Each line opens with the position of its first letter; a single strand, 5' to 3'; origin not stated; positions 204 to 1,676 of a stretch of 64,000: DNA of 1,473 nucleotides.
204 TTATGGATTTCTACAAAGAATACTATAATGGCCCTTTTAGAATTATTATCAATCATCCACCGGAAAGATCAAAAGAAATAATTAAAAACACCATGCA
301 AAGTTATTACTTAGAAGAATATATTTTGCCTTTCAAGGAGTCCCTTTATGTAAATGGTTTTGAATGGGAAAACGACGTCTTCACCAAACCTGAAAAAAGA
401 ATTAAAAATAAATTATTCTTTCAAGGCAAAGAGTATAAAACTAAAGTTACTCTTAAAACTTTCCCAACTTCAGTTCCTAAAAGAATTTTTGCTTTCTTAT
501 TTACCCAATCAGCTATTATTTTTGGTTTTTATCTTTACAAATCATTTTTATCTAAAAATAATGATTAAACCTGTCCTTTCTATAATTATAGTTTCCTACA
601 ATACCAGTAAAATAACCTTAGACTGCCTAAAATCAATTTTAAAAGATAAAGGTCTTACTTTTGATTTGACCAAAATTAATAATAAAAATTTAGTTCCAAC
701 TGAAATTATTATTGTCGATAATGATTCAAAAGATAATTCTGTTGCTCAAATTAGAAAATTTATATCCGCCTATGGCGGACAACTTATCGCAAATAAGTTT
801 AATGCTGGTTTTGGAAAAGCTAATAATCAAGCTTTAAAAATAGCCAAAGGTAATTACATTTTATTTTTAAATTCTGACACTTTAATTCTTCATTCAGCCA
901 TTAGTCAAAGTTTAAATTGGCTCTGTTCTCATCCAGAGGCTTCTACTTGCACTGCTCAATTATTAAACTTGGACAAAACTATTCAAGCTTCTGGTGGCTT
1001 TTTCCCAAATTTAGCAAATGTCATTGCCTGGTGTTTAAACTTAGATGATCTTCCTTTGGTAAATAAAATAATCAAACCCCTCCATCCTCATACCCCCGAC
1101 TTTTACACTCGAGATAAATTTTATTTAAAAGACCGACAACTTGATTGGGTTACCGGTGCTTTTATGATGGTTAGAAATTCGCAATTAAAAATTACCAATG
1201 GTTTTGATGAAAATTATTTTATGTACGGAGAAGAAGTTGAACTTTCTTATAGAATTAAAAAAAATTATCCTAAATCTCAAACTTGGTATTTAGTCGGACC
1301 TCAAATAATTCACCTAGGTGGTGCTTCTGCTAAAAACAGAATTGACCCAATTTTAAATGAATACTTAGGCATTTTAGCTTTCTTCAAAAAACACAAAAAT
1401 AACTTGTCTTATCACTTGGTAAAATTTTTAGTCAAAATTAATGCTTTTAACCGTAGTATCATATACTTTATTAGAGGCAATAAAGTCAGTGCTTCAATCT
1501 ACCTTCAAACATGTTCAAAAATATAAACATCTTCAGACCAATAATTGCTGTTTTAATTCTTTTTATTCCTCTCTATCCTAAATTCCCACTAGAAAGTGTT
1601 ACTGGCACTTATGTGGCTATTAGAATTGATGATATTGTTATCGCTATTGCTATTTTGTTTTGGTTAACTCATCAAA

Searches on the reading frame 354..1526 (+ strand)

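Call 99: search_protein_families(library=pfam, proteins=[window:354-1526:+], max_evalue=0.001)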
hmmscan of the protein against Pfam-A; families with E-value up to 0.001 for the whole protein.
window:354-1526:+ (390 aa): 3 families
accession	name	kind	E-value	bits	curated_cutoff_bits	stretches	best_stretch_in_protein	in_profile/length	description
PF00535.33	Glycos_transf_2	-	9.1e-20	71.7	23.3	1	76-201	1-114/168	Glycosyl transferase family 2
PF13641.12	Glyco_tranf_2_3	-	6.9e-06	26.7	27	1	75-304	3-197/230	Glycosyltransferase like family 2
PF10111.15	Glyco_tranf_2_2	-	8.9e-06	25.8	27.3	1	116-306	30-204/276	Glycosyltransferase like family 2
